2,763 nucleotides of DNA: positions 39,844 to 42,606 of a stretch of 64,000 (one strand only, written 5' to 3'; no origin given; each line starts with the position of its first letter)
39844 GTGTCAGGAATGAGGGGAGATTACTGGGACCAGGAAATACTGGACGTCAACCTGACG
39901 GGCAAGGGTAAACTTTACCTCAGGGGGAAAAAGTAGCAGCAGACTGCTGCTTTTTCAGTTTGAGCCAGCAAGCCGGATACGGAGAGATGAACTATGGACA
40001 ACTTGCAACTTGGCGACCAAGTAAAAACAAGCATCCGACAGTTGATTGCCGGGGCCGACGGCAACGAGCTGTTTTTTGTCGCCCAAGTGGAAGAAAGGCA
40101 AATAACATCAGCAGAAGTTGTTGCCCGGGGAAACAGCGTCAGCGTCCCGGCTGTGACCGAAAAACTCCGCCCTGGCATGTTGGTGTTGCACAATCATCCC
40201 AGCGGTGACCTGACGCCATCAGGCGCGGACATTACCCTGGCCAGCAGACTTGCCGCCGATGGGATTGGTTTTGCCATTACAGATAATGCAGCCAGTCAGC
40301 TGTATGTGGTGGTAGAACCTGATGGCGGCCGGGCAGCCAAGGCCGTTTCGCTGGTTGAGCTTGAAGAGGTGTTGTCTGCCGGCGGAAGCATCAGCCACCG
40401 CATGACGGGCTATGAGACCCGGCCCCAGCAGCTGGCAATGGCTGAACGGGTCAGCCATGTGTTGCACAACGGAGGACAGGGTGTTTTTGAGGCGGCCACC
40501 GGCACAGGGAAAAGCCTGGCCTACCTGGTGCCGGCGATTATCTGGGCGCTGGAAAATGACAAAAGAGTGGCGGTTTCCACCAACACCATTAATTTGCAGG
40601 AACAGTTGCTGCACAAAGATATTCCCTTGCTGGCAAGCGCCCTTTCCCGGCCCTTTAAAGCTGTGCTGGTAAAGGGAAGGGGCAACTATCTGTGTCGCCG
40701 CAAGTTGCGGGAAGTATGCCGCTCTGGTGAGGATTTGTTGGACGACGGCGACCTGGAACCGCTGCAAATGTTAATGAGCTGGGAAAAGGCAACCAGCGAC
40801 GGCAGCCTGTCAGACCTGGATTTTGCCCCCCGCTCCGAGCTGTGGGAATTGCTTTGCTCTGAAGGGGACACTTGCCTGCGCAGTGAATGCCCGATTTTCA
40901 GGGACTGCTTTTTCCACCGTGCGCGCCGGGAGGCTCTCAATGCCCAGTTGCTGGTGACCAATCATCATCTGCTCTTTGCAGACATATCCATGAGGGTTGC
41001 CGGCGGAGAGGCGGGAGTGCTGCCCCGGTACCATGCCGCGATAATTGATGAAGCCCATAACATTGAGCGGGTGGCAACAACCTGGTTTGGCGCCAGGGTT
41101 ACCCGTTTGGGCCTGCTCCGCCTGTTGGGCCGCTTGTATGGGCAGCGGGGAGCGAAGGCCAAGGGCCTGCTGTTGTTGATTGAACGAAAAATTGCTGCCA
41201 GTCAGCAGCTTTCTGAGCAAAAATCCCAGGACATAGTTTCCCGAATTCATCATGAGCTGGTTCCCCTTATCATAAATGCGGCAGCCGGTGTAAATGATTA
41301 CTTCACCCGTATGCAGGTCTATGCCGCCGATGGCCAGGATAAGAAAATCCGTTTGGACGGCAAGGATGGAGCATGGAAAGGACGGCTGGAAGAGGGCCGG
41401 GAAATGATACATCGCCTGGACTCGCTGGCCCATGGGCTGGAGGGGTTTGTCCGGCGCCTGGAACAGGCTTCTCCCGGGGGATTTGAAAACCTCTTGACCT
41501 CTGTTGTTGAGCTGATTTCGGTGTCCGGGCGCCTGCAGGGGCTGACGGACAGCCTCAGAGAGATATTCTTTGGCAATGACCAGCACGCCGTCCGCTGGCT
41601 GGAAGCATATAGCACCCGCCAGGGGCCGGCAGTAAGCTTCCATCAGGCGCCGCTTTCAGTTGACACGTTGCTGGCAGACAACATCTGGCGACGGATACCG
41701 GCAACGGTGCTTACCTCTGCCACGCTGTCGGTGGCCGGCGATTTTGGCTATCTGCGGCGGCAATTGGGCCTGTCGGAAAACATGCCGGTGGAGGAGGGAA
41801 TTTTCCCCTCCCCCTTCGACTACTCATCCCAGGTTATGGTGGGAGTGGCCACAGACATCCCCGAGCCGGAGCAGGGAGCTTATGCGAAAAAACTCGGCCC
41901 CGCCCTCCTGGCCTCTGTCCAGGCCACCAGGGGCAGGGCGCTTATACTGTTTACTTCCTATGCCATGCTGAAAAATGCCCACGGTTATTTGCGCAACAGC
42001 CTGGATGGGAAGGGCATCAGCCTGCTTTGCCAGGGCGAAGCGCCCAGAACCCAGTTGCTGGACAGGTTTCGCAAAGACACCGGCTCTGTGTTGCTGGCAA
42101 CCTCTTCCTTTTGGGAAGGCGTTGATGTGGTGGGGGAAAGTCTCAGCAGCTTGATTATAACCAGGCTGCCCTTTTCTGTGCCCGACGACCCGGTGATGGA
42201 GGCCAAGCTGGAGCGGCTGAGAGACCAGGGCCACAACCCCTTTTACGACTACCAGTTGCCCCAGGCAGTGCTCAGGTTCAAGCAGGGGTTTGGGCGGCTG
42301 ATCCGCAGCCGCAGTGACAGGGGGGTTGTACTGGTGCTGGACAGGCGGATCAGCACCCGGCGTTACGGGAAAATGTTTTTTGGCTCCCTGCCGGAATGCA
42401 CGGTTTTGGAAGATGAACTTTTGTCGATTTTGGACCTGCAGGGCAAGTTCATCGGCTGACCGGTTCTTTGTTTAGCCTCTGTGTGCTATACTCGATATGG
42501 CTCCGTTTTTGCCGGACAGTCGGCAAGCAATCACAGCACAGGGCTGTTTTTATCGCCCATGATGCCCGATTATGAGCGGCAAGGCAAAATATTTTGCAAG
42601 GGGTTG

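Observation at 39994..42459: RadC-like JAB/MPN metalloprotease domain fused to a DinG/XPD-type Fe-S helicase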

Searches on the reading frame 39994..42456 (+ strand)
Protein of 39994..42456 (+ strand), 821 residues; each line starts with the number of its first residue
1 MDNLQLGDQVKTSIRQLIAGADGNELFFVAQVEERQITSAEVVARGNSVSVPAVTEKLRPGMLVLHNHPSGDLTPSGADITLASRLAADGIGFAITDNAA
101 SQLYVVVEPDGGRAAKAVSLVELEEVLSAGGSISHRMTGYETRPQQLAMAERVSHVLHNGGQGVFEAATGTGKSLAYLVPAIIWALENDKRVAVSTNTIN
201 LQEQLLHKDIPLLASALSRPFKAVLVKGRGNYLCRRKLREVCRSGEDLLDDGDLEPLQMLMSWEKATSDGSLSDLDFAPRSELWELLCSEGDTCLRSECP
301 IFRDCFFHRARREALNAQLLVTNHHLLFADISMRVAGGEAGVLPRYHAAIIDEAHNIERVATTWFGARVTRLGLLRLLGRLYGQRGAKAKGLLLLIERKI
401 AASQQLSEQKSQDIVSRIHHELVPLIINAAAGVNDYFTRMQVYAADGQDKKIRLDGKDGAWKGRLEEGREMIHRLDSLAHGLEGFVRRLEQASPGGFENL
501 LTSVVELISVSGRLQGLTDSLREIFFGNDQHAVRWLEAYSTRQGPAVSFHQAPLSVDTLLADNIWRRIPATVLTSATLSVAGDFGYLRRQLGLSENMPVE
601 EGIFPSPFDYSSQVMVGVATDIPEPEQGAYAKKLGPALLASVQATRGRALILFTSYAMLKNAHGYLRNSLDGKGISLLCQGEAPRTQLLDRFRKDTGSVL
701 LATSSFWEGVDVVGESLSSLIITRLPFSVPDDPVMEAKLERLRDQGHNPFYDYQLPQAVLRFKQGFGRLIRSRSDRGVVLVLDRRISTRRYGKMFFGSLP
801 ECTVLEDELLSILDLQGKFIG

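Call 3: search_protein_families(library=pfam, proteins=[window:39994-42456:+], max_evalue=1)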
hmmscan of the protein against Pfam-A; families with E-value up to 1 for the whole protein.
window:39994-42456:+ (821 aa): 7 families
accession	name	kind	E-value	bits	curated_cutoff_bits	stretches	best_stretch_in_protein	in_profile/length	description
PF13307.12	Helicase_C_2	-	8e-49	166.4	25.3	1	641-801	4-169/170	Helicase C-terminal domain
PF00270.35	DEAD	-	3e-07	30.7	26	1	154-207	8-63/167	DEAD/DEAH box helicase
PF04002.20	RadC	-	6.2e-06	26.6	22.1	1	61-88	66-93/121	RadC-like JAB domain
PF04851.21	ResIII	-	3.5e-05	24.2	22.5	1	141-207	3-71/164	Type III restriction enzyme, res subunit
PF00271.37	Helicase_C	-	0.0073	17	23.5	1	643-728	12-95/110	Helicase conserved C-terminal domain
PF07517.20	SecA_DEAD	-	0.0073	16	24.6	1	127-197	63-127/290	SecA DEAD-like domain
PF06733.21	DEAD_2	-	0.044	13.9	21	1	304-370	105-168/172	DEAD_2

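Call 4: search_protein_families(library=ncbifam, proteins=[window:39994-42456:+], max_evalue=1)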
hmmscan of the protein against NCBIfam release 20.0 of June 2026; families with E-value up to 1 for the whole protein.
window:39994-42456:+ (821 aa): 13 families
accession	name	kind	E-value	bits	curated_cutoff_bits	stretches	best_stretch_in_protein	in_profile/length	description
NF053712.1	repair_DEAH_YoaA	equivalog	1.5e-178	595.4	680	1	125-807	2-621/630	DNA repair helicase YoaA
NF005981.0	PRK08074.1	equivalog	2.7e-157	525.4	789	1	129-814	247-923/931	ATP-dependent DNA helicase DinG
NF008729.0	PRK11747.1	equivalog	9.2e-124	414.4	598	1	133-801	17-696/703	ATP-dependent DNA helicase DinG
TIGR01407.1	dinG_rel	hypoth_equivalog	1.1e-107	361.4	547.7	1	138-811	242-880/889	putative DnaQ family exonuclease/DinG family helicase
NF005569.0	PRK07246.1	equivalog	3.8e-50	171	794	2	570-805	575-803/820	bifunctional DnaQ family exonuclease/ATP-dependent helicase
TIGR03117.2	cas_csf4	equivalog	1e-31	109.9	400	3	138-242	125-228/800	type IV CRISPR-associated DEAD/DEAH-box helicase Csf4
TIGR00604.1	rad3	subfamily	3.5e-14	52.3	246.95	3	627-789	504-679/706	DNA repair helicase (rad3)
NF000642.1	PRK00024.1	equivalog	4.5e-06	26.5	180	1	61-88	156-183/212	RadC family protein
TIGR00608.1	radc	subfamily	0.00018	21.3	133.85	1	61-95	162-198/218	RadC family protein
TIGR03817.1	DECH_helic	hypoth_equivalog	0.016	13.4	874.1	1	152-192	43-82/742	helicase/secretion neighborhood putative DEAH-box helicase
TIGR04095.1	dnd_restrict_1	equivalog_domain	0.018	14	600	1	151-182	15-46/451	DNA phosphorothioation system restriction enzyme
NF008394.0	PRK11192.1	equivalog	0.022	13.6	507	1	166-192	46-72/441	ATP-dependent RNA helicase SrmB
TIGR04121.1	DEXH_lig_assoc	equivalog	0.063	11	850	1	138-189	10-57/804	ligase-associated DNA damage response DEXH box helicase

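Call 5: find_homologous_proteins(query=window:39994-42456:+, max_evalue=1e-10)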
Query window:39994-42456:+ (821 aa): 7389 proteins with E <= 1e-10 among 8000 candidates; the best 120 are listed.
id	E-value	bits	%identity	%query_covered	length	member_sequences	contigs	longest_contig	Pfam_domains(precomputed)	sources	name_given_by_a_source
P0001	0.0e+0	1837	100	100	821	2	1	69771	PF04002.21,PF00270.36,PF13307.13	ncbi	-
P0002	0.0e+0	1443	77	100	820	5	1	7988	PF04002.21,PF00270.36,PF13307.13,PF04851.22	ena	-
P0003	0.0e+0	1141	61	100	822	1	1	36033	PF00270.36,PF13307.13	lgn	-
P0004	0.0e+0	1086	59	100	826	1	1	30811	PF00270.36,PF13307.13,PF04851.22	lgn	-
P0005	1.5e-279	948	52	98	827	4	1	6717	PF04002.21,PF00270.36,PF13307.13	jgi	-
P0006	9.8e-275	932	51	99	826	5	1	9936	PF04002.21,PF00270.36,PF13307.13,PF04851.22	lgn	-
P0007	8.8e-273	925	52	99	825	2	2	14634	PF00270.36,PF13307.13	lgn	-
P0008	2.5e-272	924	53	98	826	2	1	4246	PF04002.21,PF00270.36,PF13307.13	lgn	-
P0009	1.6e-271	921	53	99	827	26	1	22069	PF04002.21,PF00270.36,PF13307.13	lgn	-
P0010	1.7e-271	921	51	99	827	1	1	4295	PF04002.21,PF00270.36,PF13307.13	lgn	-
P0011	3.7e-271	920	51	99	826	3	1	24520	PF04002.21,PF00270.36,PF13307.13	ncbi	-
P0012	1.2e-270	918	52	99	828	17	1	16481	PF04002.21,PF06733.22,PF00270.36,PF13307.13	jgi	jgi:ATP-dependent DNA helicase DinG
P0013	5.6e-270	916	51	99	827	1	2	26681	PF04002.21,PF00270.36,PF13307.13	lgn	-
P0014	2.2e-269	914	52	99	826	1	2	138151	PF04002.21,PF06733.22,PF00270.36,PF13307.13,PF04851.22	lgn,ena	-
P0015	1.5e-267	908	52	98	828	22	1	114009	PF04002.21,PF00270.36,PF13307.13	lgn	-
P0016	2.2e-267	907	52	98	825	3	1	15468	PF04002.21,PF00270.36,PF13307.13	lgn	-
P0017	3.9e-266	903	51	99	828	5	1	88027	PF04002.21,PF00270.36,PF13307.13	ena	-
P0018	4.7e-265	900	51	99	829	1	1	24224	PF04002.21,PF00270.36,PF13307.13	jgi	jgi:ATP-dependent DNA helicase DinG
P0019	6.5e-265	899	51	98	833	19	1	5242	PF04002.21,PF00270.36,PF13307.13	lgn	-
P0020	7.3e-265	899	51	98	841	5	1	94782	PF04002.21,PF00270.36,PF13307.13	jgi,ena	-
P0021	8.7e-265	899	51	98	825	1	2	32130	PF04002.21,PF00270.36,PF13307.13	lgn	-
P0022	1.0e-263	895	51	98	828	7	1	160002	PF04002.21,PF00270.36,PF13307.13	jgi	jgi:ATP-dependent DNA helicase DinG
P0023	1.6e-263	895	52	98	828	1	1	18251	PF04002.21,PF00270.36,PF13307.13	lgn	-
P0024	3.7e-263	893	51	98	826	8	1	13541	PF04002.21,PF00270.36,PF13307.13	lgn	-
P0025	2.0e-257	874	51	100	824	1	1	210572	PF04002.21,PF00270.36,PF13307.13,PF04851.22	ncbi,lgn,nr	ncbi:MAG: DEAD/DEAH box helicase [Firmicutes bacterium]|nr:DEAD/DEAH box helicase [Bacillota bacteri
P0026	5.1e-257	873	50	99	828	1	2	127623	PF04002.21,PF00270.36,PF13307.13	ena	-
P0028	3.7e-248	844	50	98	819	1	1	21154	PF04002.21,PF00270.36,PF13307.13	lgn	-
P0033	1.8e-214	732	45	98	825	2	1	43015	PF04002.21,PF06733.22,PF00270.36,PF13307.13,PF04851.22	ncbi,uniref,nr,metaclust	ncbi:helicase C-terminal domain-containing protein [Anaerobranca gottschalkii]|uniref:DNA 5'-3' heli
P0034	3.8e-213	728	44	97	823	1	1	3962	PF04002.21,PF06733.22,PF00270.36,PF13307.13,PF04851.22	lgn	-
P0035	4.1e-213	728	45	98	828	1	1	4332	PF04002.21,PF06733.22,PF00270.36,PF13307.13,PF04851.22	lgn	-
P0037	3.1e-212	725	43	100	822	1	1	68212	PF04002.21,PF06733.22,PF00270.36,PF13307.13,PF04851.22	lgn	-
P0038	6.9e-212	724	44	97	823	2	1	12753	PF04002.21,PF06733.22,PF00270.36,PF13307.13,PF04851.22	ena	-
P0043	9.1e-209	714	44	99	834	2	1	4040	PF04002.21,PF00270.36,PF13307.13,PF04851.22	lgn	-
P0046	2.9e-207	709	43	100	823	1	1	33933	PF04002.21,PF06733.22,PF00270.36,PF13307.13,PF04851.22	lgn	-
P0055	8.6e-206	704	42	96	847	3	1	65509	PF04002.21,PF00270.36,PF13307.13,PF04851.22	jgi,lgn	jgi:ATP-dependent DNA helicase DinG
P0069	2.2e-203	696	42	97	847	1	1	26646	PF04002.21,PF00270.36,PF13307.13,PF00271.38,PF04851.22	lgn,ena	-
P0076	1.2e-202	693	43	97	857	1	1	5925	PF04002.21,PF00270.36,PF13307.13,PF04851.22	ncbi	-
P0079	4.8e-202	691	41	99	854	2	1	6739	PF04002.21,PF00270.36,PF13307.13,PF00271.38,PF04851.22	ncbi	-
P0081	6.2e-202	691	43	96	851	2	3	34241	PF04002.21,PF06733.22,PF00270.36,PF13307.13,PF04851.22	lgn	-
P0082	6.4e-202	691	42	97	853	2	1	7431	PF04002.21,PF00270.36,PF13307.13,PF04851.22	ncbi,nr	ncbi:MAG: DEAD/DEAH box helicase family protein [Candidatus Lindowbacteria bacterium]|nr:DEAD/DEAH b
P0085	1.2e-201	690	44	98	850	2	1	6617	PF04002.21,PF00270.36,PF13307.13,PF00271.38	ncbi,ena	-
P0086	1.3e-201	690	42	98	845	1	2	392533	PF04002.21,PF00270.36,PF13307.13,PF00271.38,PF04851.22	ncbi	-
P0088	2.4e-201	689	43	97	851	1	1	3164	PF04002.21,PF06733.22,PF00270.36,PF13307.13,PF04851.22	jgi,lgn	-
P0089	5.4e-201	688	41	99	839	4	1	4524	PF04002.21,PF00270.36,PF13307.13,PF00271.38,PF04851.22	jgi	-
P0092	1.3e-200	687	42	96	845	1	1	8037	PF04002.21,PF06733.22,PF00270.36,PF13307.13,PF00271.38,PF04851.22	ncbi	ncbi:MAG: helicase C-terminal domain-containing protein [bacterium]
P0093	1.9e-200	686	44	97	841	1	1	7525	PF04002.21,PF00270.36,PF13307.13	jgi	jgi:ATP-dependent DNA helicase DinG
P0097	5.6e-200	684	42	97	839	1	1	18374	PF04002.21,PF00270.36,PF13307.13,PF04851.22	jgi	jgi:ATP-dependent DNA helicase DinG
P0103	1.7e-199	683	42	98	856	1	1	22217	PF04002.21,PF00270.36,PF13307.13,PF04851.22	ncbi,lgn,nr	ncbi:DEAD/DEAH box helicase family protein [candidate division KSB1 bacterium]|nr:DEAD/DEAH box heli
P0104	1.9e-199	683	41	98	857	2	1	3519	PF04002.21,PF06733.22,PF00270.36,PF13307.13,PF00271.38,PF04851.22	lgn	-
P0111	6.9e-199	681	43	97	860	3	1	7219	PF04002.21,PF00270.36,PF13307.13,PF04851.22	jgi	jgi:ATP-dependent DNA helicase DinG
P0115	2.0e-198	679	42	96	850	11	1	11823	PF04002.21,PF00270.36,PF13307.13,PF04851.22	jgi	-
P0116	3.8e-198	678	42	96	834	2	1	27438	PF04002.21,PF00270.36,PF13307.13,PF04851.22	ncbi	-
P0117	4.1e-198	678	42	99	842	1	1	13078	PF04002.21,PF00270.36,PF13307.13,PF04851.22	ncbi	-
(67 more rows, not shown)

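Call 6: search_solved_structures(query=window:39994-42456:+, max_evalue=0.01, show_alignments=1)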
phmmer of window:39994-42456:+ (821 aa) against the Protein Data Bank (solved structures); distinct sequences matched with E-value up to 0.01: 17.
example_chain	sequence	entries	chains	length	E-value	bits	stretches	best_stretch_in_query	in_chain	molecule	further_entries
6fwr_A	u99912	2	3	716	1.3e-50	175.6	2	534-807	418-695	ATP-dependent DNA helicase DinG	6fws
8zef_A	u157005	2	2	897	3.1e-44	154.5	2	139-361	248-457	3'-5' exonuclease DinG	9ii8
8s35_M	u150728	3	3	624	5.8e-17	64.3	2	163-268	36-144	DEAD/DEAH box helicase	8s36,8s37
9p55_A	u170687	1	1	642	2.7e-11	45.5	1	685-788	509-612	ATP-dependent DNA helicase XPD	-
4a15_A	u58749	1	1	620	5.2e-11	44.6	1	685-788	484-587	ATP-DEPENDENT DNA HELICASE TA0057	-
8ebt_B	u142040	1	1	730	1.6e-10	43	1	626-788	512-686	General transcription and DNA repair factor IIH helicase subunit XPD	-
29vf_1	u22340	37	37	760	1.9e-10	42.8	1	626-788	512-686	TFIIH basal transcription factor complex helicase XPD subunit | General transcription and DNA repair factor IIH helicase subunit XPD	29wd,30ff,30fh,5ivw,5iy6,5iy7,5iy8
6nmi_B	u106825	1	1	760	1.9e-10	42.7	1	626-788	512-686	General transcription and DNA repair factor IIH helicase subunit XPD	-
8ebs_B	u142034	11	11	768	2e-10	42.7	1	626-788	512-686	General transcription and DNA repair factor IIH helicase subunit XPD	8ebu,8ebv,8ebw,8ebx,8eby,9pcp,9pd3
28jm_B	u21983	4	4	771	2e-10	42.7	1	626-788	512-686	TFIIH basal transcription factor complex helicase XPD subunit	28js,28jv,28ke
5h8w_A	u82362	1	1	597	2e-10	42.6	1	685-788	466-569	ATP-dependent DNA helicase Ta0057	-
2vsf_A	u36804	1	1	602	2.1e-10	42.6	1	685-788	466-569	DNA REPAIR HELICASE RAD3 RELATED PROTEIN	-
5fmf_Y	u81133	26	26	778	2.5e-07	32.4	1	632-790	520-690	DNA REPAIR HELICASE RAD3 | General transcription and DNA repair factor IIH helicase subunit XPD | General transcription and DNA repair factor IIH helicase subun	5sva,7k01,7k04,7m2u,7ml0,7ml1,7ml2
5oqj_0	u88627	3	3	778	3.5e-07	31.9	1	632-790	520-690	DNA repair helicase RAD3 | General transcription and DNA repair factor IIH helicase subunit XPD | General transcription and DNA repair factor IIH helicase subun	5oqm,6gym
9kqh_A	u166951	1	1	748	9.1e-06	27.3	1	562-793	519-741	DNA 5'-3' helicase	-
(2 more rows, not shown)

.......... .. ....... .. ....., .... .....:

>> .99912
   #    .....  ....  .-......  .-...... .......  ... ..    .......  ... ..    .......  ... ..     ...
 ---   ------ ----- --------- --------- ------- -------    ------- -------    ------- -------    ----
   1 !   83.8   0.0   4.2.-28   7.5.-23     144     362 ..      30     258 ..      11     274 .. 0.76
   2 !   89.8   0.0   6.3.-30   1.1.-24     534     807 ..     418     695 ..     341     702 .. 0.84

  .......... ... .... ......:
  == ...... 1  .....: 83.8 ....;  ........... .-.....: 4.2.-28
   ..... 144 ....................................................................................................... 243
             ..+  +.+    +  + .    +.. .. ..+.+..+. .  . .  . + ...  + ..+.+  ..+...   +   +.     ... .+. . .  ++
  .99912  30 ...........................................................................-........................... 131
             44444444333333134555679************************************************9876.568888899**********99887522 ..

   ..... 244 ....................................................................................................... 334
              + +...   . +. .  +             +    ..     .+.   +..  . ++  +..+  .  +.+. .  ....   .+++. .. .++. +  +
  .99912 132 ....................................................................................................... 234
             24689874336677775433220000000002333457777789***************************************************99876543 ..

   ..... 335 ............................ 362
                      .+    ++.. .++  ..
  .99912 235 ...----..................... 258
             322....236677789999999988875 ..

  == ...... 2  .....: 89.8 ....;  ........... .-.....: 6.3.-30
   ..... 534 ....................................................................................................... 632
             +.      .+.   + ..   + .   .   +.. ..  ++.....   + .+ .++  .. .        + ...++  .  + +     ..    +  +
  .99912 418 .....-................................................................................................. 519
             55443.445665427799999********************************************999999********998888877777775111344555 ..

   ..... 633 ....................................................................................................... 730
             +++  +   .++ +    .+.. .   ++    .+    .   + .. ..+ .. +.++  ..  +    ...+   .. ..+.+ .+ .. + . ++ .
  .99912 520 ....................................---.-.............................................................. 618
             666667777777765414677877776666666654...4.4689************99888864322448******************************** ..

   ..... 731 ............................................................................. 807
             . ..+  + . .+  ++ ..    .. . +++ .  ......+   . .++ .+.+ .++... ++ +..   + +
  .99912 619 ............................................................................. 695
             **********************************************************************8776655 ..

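Call 18: find_encoding_contigs(protein=P0001, flank=10000, max_places=3)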
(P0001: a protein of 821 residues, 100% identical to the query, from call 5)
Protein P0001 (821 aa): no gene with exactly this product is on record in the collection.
